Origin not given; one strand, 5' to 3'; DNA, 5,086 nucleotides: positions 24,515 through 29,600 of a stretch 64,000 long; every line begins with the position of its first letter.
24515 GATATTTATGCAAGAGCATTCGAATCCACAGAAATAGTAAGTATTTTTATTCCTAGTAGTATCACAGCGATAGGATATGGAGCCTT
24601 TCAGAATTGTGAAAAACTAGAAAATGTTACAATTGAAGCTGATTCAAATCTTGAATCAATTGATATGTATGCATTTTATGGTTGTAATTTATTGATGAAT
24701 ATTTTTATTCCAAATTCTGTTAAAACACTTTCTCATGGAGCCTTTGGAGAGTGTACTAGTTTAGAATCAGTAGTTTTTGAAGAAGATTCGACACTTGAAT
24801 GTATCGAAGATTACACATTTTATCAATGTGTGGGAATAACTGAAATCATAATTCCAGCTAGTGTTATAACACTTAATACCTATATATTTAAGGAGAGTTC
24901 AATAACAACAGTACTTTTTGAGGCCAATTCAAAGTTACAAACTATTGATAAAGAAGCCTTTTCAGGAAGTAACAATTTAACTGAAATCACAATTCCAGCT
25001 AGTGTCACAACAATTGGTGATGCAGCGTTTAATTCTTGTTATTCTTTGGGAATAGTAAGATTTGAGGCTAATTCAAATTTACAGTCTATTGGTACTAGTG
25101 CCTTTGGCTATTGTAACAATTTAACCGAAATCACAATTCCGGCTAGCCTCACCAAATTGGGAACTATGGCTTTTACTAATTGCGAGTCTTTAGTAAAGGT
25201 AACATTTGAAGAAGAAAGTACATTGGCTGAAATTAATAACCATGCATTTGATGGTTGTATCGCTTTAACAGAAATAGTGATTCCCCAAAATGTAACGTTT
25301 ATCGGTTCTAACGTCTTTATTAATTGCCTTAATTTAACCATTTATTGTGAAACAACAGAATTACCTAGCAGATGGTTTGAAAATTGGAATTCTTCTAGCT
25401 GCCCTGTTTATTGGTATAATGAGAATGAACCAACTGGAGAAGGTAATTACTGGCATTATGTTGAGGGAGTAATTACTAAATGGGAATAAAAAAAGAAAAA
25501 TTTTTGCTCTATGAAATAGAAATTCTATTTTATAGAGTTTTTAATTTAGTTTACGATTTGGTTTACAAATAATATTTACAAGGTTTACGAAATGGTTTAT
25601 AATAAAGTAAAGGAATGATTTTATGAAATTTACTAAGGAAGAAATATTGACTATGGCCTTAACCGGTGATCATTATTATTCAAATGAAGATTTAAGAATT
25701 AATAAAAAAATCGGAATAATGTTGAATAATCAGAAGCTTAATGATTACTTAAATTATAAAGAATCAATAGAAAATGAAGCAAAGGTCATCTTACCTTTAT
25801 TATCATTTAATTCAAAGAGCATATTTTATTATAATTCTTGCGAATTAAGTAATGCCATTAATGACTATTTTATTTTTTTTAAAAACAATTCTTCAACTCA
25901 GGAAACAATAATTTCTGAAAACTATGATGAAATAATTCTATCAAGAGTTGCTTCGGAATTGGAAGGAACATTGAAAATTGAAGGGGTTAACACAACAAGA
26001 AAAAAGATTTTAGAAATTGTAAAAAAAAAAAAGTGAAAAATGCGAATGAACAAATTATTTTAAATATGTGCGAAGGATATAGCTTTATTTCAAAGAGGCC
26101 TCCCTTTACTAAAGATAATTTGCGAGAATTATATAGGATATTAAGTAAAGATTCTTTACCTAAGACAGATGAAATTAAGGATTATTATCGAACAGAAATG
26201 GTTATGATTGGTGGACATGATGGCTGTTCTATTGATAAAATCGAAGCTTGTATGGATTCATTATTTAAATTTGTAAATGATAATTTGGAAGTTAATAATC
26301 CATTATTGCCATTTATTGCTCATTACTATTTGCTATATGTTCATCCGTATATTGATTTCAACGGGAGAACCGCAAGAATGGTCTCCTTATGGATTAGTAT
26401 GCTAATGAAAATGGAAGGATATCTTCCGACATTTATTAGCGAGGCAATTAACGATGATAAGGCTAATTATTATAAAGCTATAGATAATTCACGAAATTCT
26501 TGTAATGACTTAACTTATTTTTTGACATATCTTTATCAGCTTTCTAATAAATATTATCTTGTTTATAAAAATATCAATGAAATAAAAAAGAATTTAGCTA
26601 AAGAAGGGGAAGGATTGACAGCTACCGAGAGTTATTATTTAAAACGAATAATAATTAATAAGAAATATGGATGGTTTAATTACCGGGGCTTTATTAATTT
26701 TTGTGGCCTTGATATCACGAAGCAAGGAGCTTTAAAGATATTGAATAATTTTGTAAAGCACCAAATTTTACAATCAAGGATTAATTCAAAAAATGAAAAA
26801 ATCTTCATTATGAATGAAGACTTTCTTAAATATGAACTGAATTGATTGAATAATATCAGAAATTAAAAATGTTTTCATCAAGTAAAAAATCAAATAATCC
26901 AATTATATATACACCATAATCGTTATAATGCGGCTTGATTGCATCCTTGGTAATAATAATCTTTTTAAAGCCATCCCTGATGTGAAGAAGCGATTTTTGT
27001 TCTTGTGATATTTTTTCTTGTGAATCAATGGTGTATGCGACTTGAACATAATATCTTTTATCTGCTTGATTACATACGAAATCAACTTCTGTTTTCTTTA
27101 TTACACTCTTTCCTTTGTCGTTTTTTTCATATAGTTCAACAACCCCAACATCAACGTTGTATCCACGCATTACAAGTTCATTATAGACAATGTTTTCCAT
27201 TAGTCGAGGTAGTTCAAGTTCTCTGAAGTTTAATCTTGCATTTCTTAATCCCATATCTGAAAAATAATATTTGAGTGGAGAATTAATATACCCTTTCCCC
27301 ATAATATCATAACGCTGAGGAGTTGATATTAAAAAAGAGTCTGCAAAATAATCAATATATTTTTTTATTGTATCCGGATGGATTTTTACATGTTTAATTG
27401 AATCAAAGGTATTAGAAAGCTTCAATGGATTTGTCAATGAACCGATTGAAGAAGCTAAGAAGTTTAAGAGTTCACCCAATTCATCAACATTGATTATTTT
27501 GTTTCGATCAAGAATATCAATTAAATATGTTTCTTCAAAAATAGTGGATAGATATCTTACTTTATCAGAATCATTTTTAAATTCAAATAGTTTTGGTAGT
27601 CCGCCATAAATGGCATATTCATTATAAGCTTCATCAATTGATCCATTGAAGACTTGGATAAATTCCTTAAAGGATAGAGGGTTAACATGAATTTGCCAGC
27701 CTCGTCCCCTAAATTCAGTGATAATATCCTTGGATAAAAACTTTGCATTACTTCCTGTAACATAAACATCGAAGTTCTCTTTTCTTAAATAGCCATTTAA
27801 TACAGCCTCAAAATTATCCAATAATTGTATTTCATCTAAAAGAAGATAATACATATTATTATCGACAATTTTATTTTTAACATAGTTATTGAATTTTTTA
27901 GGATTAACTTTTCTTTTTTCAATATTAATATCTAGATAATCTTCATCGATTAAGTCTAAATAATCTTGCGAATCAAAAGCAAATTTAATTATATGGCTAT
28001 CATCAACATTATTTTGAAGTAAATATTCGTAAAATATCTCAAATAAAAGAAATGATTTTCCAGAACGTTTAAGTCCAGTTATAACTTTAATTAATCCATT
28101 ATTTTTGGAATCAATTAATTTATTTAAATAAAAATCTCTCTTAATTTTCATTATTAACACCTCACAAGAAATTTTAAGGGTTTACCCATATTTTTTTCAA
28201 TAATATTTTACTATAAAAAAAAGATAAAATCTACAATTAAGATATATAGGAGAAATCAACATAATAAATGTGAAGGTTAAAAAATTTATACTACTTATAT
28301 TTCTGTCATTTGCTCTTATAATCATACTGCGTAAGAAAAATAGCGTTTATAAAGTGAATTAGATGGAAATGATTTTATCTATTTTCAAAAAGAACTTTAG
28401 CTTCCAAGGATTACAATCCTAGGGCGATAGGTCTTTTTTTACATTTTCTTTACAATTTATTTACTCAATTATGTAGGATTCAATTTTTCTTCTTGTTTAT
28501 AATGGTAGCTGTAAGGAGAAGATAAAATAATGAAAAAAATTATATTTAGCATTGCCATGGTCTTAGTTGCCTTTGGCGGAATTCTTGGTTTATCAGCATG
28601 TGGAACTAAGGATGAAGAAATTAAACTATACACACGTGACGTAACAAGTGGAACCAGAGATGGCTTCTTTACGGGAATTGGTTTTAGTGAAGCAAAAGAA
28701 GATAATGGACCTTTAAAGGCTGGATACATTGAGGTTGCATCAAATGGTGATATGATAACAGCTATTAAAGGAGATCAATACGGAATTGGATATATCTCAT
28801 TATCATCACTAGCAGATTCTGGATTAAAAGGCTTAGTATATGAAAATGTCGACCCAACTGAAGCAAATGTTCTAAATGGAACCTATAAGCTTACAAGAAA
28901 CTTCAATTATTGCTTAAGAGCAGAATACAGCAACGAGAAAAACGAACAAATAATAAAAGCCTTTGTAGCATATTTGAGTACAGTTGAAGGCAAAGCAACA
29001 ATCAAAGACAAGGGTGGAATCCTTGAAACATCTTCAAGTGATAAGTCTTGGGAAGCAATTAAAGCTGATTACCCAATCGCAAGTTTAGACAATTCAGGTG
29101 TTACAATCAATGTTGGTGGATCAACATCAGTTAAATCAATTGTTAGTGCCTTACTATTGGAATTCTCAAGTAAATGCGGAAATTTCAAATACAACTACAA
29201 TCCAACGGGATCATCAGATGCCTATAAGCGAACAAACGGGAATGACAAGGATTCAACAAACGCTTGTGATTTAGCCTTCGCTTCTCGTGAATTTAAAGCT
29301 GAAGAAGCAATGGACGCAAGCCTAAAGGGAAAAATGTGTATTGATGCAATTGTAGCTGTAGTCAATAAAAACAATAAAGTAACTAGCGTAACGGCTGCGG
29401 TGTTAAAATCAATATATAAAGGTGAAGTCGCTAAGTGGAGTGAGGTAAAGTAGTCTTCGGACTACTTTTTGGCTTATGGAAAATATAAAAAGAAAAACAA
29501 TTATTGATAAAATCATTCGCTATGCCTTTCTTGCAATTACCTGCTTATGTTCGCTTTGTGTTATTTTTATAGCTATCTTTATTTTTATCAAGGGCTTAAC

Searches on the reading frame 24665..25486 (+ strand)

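Call 64: search_protein_families(library=pfam, proteins=[window:24665-25486:+], max_evalue=0.00001)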
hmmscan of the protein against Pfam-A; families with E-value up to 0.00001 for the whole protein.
window:24665-25486:+ (274 aa): 2 families
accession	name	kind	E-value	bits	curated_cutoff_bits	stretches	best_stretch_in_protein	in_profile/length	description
PF13306.12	LRR_5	-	3.4e-52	176.1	27.7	2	2-128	6-126/127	BspA type Leucine rich repeat region (6 copies)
PF13855.12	LRR_8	-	3.1e-11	43.3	27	0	75-109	21-55/61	Leucine rich repeat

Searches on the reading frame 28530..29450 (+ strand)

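Call 64: search_protein_families(library=pfam, proteins=[window:28530-29450:+], max_evalue=0.00001)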
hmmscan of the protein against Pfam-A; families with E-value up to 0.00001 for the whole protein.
window:28530-29450:+ (307 aa): 1 family
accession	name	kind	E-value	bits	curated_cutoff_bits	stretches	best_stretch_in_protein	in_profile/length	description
PF12849.12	PBP_like_2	-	2e-24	87.3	27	1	192-305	11-125/267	PBP superfamily domain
